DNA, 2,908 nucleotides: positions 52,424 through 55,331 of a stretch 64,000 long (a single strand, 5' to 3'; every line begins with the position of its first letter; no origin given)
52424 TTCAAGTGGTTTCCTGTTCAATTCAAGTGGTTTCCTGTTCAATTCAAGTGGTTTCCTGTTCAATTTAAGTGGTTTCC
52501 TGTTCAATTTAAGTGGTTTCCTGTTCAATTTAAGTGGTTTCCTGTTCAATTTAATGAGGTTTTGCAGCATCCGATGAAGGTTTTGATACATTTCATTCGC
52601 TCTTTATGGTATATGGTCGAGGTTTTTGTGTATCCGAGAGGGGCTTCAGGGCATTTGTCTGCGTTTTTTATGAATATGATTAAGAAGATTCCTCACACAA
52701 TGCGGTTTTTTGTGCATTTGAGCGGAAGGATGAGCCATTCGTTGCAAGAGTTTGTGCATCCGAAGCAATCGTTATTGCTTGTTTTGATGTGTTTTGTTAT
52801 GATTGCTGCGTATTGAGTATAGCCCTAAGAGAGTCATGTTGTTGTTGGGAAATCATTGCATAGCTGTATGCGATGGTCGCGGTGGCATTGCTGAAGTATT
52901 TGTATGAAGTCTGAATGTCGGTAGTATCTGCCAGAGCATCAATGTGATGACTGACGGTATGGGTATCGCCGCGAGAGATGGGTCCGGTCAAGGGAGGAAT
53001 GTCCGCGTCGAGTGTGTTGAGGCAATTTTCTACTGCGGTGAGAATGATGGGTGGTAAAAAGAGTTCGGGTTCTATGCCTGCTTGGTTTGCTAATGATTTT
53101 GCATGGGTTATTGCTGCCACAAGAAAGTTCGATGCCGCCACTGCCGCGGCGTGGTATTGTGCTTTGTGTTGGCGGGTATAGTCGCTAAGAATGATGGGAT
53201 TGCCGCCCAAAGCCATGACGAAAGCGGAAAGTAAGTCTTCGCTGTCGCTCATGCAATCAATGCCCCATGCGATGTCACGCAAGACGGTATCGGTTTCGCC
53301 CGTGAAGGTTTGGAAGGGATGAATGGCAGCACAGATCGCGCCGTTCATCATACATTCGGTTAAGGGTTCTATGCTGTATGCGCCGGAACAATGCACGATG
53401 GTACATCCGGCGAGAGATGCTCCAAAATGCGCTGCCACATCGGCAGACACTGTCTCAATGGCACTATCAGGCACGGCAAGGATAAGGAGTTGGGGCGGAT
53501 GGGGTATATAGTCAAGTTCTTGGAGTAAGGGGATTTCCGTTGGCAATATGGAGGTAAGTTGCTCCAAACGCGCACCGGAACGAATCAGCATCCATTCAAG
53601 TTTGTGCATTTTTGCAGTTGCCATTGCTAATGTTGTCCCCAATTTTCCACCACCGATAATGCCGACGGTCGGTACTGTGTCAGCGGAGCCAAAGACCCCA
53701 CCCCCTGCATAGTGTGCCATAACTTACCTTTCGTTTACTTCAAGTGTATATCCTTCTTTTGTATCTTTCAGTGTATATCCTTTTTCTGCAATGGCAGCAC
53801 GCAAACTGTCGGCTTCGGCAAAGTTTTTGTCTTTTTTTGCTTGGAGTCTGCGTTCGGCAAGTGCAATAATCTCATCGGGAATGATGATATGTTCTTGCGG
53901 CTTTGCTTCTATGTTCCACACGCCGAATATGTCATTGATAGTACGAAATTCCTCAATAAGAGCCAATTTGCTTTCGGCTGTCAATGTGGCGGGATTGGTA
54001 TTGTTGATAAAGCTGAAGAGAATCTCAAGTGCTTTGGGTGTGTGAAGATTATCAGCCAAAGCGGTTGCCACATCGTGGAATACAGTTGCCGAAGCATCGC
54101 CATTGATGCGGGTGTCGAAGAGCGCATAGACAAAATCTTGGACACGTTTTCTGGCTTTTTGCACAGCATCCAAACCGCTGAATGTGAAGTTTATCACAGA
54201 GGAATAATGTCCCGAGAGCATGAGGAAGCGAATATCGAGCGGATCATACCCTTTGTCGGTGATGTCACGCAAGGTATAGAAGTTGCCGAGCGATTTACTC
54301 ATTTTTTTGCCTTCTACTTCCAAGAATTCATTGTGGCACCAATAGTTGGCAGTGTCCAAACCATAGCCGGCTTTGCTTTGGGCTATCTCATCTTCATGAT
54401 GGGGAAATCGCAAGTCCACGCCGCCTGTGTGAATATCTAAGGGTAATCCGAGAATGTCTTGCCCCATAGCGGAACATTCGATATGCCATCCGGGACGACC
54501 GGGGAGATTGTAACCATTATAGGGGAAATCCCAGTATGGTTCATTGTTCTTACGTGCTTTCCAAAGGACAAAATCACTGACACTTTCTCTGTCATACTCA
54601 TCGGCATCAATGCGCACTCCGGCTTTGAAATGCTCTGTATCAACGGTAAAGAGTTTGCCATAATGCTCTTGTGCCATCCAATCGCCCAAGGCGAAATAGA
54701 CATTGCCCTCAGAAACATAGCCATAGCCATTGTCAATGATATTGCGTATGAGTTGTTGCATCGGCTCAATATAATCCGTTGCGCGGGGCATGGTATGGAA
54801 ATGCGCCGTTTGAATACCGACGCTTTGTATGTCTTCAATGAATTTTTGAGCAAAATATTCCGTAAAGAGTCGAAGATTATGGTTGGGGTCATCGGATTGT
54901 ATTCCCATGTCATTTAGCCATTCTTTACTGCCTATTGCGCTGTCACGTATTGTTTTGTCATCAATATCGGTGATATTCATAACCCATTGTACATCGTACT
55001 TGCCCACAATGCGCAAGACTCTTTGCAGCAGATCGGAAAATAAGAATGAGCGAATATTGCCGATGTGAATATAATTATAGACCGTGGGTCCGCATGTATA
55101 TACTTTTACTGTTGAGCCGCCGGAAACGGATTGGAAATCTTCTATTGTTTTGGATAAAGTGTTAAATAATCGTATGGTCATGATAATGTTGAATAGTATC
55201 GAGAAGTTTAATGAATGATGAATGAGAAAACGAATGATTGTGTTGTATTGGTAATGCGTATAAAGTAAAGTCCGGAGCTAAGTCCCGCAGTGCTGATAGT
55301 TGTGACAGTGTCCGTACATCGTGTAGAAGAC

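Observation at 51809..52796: ~1-kb gene-poor block packed with repeats: 14.5 copies of a 21-bp unit, a 44-bp duplication, and four degenerate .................-like copies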

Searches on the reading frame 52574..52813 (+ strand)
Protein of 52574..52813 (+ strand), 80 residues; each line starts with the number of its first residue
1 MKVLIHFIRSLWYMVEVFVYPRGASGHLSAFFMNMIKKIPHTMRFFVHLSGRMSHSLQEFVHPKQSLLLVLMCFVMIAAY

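Call 70: search_protein_representatives(alignment_id=A5)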
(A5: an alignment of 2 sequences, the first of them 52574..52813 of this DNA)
Query: 2 sequences, 124 profile positions. Proteins with E-value up to 0.001 (for the whole library): 3; up to 1e-10: 1; up to 1e-30: 1. The best 3 are listed.
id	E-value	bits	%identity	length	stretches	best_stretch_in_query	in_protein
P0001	1.1e-74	265.2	-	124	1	1-124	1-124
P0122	1.3e-08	51.7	-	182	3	87-123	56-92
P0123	2.5e-05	41.1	-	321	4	12-56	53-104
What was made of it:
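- A profile search of 1.84 billion protein representatives finds only the element's own ORF cluster (call 70).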

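Call 98: search_protein_families(library=phrogs, proteins=[window:52574-52813:+], max_evalue=0.01)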
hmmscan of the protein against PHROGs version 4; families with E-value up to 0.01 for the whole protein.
window:52574-52813:+ (80 aa): 0 families

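Call 99: search_protein_families(library=ncbifam, proteins=[window:52574-52813:+], max_evalue=0.01)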
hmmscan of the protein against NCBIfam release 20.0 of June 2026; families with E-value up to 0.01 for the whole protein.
window:52574-52813:+ (80 aa): 0 families

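Call 100: predict_structure(alignment_id=A5)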
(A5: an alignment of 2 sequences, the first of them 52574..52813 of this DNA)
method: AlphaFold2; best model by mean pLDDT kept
length: 80 residues; sequences in the alignment: 2
mean_pLDDT: 56.1   pTM: 0.26
mean pLDDT of the five models: 56.1, 55.4, 55.4, 54.9, 49.8
residues with pLDDT >= 90: 0; 70-90: 5; 50-70: 57; < 50: 18
segments of 3 or more residues with pLDDT < 50: 48-63
pLDDT, mean of each block of 10 residues (from residue 1): 67 64 54 56 49 44 53 61
secondary structure, 60 per line:
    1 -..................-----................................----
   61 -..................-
elements in order: H2-19 H25-56 H62-79
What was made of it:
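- AlphaFold mean pLDDT is 56 (call 100). Mean pLDDT is 56 (call 100).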

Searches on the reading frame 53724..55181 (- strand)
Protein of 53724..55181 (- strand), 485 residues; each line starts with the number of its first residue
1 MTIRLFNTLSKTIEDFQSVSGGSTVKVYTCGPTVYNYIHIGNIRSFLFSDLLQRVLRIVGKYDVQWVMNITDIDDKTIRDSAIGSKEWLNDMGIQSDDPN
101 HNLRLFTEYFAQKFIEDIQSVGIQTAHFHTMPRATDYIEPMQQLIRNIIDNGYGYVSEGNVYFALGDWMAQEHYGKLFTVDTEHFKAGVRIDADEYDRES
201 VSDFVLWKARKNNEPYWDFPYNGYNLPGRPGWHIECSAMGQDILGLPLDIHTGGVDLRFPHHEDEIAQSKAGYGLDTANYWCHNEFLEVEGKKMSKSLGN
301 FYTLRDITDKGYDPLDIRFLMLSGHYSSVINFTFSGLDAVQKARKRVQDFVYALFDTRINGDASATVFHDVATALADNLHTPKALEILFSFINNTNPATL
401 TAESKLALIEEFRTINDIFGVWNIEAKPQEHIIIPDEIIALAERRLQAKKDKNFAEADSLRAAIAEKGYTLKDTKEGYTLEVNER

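Call 45: find_homologous_proteins(query=window:53724-55181:-, max_evalue=1e-100)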
Query window:53724-55181:- (485 aa): 1258 proteins with E <= 1e-100 among 8000 candidates; the best 120 are listed.
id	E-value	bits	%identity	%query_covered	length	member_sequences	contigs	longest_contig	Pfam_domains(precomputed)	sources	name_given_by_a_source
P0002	0.0e+0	1127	100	100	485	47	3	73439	PF09334.18,PF01406.26,PF01921.25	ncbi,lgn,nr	ncbi:MAG: cysteine--tRNA ligase [Candidatus Kapabacteria bacterium]|nr:cysteine--tRNA ligase [Candid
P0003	0.0e+0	1085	97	100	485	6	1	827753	PF09334.18,PF01406.26,PF01921.25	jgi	jgi:cysteinyl-tRNA synthetase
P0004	3.4e-240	816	72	100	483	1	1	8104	PF09334.18,PF01406.26,PF01921.25,PF00133.29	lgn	-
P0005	1.2e-239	814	70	100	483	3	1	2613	PF09334.18,PF01406.26,PF01921.25,PF00133.29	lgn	-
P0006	3.2e-232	789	70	100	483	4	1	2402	PF09334.18,PF01406.26,PF01921.25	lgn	-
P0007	4.0e-207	707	63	99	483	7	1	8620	PF09334.18,PF01406.26,PF01921.25,PF00133.29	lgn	-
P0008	1.1e-205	702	61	99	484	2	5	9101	PF01406.26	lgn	-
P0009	3.2e-205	700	62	99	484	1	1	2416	PF01406.26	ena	-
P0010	4.0e-205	700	61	99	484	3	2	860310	PF09334.18,PF01406.26,PF01921.25,PF00133.29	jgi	jgi:cysteinyl-tRNA synthetase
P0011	2.5e-202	691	60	99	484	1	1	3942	PF09334.18,PF01406.26,PF01921.25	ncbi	-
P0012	1.2e-200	685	61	99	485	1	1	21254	PF09334.18,PF01406.26,PF01921.25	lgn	-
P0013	8.0e-200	682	61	99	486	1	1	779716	PF09334.18,PF01406.26,PF01921.25,PF00133.29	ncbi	-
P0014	4.4e-199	680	62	99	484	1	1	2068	PF09334.18,PF01406.26,PF01921.25,PF00133.29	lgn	-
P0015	1.5e-198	678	61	99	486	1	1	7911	PF09334.18,PF01406.26,PF01921.25,PF00133.29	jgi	-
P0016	1.8e-198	678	60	99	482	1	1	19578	PF09334.18,PF01406.26,PF01921.25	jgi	jgi:cysteinyl-tRNA synthetase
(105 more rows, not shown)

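Call 46: find_encoding_contigs(protein=P0003, flank=7000, max_places=4)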
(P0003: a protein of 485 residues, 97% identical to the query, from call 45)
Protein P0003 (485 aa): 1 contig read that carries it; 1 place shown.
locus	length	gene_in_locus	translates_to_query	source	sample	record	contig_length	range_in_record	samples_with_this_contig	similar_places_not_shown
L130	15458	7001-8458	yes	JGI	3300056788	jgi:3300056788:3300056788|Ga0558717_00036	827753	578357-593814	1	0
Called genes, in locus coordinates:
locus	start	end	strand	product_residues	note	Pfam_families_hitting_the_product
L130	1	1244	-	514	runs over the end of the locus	PF02934:GatB_N, PF02637:GatB_Yqey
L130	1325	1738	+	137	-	-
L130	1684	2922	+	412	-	PF13439:Glyco_transf_4, PF13579:Glyco_trans_4_4, PF00534:Glycos_transf_1, PF13692:Glyco_trans_1_4, PF13524:Glyco_trans_1_2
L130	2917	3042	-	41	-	-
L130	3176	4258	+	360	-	PF09594:GT87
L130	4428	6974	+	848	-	PF00413:Peptidase_M10 (weak), PF18962:Por_Secre_tail (faint)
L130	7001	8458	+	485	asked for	PF01406:tRNA-synt_1e, PF01921:tRNA-synt_1f (faint), PF09334:tRNA-synt_1g (faint)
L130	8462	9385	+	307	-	PF10727:Rossmann-like, PF10728:DUF2520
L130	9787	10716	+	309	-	PF01370:Epimerase, PF13460:NAD_binding_10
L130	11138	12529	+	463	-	PF03446:NAD_binding_2 (weak), PF03721:UDPG_MGDP_dh_N, PF00984:UDPG_MGDP_dh, PF03720:UDPG_MGDP_dh_C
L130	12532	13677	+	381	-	PF01370:Epimerase, PF04321:RmlD_sub_bind (weak), PF16363:GDP_Man_Dehyd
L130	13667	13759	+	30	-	-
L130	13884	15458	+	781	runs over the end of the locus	PF15902:Sortilin-Vps10 (faint), PF02012:BNR (faint), PF18962:Por_Secre_tail (weak)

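Call 47: find_encoding_contigs(protein=P0004, flank=7000, max_places=4)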
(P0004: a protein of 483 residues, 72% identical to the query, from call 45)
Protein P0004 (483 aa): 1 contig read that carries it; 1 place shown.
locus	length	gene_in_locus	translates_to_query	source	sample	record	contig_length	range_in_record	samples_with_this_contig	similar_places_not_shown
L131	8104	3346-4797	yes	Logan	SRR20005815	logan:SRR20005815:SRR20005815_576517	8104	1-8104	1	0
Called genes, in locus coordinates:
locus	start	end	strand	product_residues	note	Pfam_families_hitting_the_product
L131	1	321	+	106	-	?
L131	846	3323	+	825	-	PF00413:Peptidase_M10 (weak), PF18911:PKD_4 (weak), PF19081:Ig_7 (faint)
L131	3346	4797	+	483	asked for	PF00133:tRNA-synt_1 (faint), PF01406:tRNA-synt_1e, PF01921:tRNA-synt_1f (faint), PF09334:tRNA-synt_1g (faint)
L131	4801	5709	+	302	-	PF10727:Rossmann-like, PF10728:DUF2520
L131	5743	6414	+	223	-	PF16266:DUF4919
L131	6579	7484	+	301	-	PF13414:TPR_11 (faint), PF14559:TPR_19 (faint)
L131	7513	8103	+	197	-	?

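Call 60: find_encoding_contigs(protein=P0010, flank=5000, max_places=4)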
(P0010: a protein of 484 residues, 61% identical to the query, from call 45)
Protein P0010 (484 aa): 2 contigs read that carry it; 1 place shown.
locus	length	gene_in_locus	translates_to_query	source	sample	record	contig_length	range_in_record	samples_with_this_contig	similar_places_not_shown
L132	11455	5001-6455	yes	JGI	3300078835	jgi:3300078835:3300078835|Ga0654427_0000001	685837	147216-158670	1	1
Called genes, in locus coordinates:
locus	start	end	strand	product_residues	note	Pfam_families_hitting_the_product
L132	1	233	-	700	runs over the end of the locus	-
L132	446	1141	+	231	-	-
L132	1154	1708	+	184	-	-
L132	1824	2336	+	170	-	PF00583:Acetyltransf_1, PF13673:Acetyltransf_10, PF13508:Acetyltransf_7, PF08445:FR47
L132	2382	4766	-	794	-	PF01433:Peptidase_M1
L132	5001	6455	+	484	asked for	PF00133:tRNA-synt_1 (faint), PF01406:tRNA-synt_1e, PF01921:tRNA-synt_1f (faint), PF09334:tRNA-synt_1g (faint)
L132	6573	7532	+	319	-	PF02826:2-Hacid_dh_C (faint), PF10727:Rossmann-like, PF03807:F420_oxidored, PF10728:DUF2520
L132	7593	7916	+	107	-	PF03795:YCII (weak)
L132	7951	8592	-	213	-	PF04307:YdjM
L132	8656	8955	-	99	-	-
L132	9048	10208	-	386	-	PF02515:CoA_transf_3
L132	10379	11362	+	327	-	PF01555:N6_N4_Mtase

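Call 93: find_encoding_contigs(protein=P0002, flank=4000, max_places=6)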
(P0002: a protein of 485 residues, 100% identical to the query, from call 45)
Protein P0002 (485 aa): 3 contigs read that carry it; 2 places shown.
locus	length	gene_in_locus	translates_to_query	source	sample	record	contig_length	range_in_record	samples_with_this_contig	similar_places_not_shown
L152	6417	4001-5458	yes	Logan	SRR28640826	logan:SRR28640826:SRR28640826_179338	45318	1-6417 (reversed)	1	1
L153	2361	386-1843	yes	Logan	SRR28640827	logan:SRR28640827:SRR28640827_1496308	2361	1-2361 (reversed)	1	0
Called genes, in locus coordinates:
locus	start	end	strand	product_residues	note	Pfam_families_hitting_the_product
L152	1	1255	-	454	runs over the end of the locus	-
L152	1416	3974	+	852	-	PF18962:Por_Secre_tail (faint)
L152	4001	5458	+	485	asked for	PF01406:tRNA-synt_1e, PF01921:tRNA-synt_1f (faint), PF09334:tRNA-synt_1g (faint)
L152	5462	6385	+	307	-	PF10727:Rossmann-like, PF10728:DUF2520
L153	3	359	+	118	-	?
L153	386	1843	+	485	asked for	PF01406:tRNA-synt_1e, PF01921:tRNA-synt_1f (faint), PF09334:tRNA-synt_1g (faint)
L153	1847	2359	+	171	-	?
